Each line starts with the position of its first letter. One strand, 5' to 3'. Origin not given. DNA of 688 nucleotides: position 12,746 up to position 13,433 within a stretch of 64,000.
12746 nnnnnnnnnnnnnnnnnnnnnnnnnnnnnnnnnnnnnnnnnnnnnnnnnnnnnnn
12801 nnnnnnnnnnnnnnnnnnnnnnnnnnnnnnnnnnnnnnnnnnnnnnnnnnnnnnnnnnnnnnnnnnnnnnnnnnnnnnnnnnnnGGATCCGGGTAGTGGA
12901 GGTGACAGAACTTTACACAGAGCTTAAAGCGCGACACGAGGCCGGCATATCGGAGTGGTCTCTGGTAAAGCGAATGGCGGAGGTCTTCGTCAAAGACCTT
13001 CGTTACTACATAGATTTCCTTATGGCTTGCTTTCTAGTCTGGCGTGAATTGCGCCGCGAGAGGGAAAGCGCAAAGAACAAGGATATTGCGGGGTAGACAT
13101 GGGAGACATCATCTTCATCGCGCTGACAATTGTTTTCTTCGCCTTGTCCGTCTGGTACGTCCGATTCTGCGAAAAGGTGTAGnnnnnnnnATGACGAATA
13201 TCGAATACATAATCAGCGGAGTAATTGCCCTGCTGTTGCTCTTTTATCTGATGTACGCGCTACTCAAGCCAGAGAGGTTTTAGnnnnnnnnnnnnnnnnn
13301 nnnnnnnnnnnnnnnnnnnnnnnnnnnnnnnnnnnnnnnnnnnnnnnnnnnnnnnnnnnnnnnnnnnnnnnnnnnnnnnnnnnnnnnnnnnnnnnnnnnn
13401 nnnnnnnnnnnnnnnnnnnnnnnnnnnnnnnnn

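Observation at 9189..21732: Kdp locus with KdpD split into two genes at opposite ends, plus an extra PAS kinase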

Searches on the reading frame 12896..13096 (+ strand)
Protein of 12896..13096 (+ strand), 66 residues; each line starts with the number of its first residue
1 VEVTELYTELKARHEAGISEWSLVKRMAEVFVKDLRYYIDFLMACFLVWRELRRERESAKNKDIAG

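Call 44: search_protein_families(library=ncbifam, proteins=[window:12896-13096:+], max_evalue=0.01)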
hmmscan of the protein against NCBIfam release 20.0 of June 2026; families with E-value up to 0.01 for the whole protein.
window:12896-13096:+ (66 aa): 0 families

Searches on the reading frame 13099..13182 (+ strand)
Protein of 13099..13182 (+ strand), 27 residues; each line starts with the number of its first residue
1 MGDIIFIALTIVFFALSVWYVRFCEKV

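Call 44: search_protein_families(library=ncbifam, proteins=[window:13099-13182:+], max_evalue=0.01)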
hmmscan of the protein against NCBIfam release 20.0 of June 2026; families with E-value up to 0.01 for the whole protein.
window:13099-13182:+ (27 aa): 0 families
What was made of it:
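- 13099..13182 (+): Conserved 27-codon hydrophobic small ORF (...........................) immediately upstream of kdpF. It has no family match (call 44).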

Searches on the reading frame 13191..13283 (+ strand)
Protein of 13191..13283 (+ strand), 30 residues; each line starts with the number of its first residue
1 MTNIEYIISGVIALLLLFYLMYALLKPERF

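Call 44: search_protein_families(library=ncbifam, proteins=[window:13191-13283:+], max_evalue=0.01)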
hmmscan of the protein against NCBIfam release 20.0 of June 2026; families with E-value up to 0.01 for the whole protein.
window:13191-13283:+ (30 aa): 4 families
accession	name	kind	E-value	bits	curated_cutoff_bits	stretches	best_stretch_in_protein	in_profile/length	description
TIGR02115.1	potass_kdpF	equivalog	1.1e-09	37.9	26.85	1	7-30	1-24/24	K(+)-transporting ATPase subunit F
NF011342.0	PRK14759.1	equivalog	7.8e-08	32.4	53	1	5-30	4-29/29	K(+)-transporting ATPase subunit F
NF011334.0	PRK14750.1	equivalog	0.0023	17.7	53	1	11-30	10-29/29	K(+)-transporting ATPase subunit F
NF011332.0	PRK14748.1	equivalog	0.0042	17.1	56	1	7-30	5-29/29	K(+)-transporting ATPase subunit F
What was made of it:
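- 13191..13283 (+): kdpF. NCBIfam TIGR02115, 37.9 bits against a cut-off of 26.85 (call 44).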
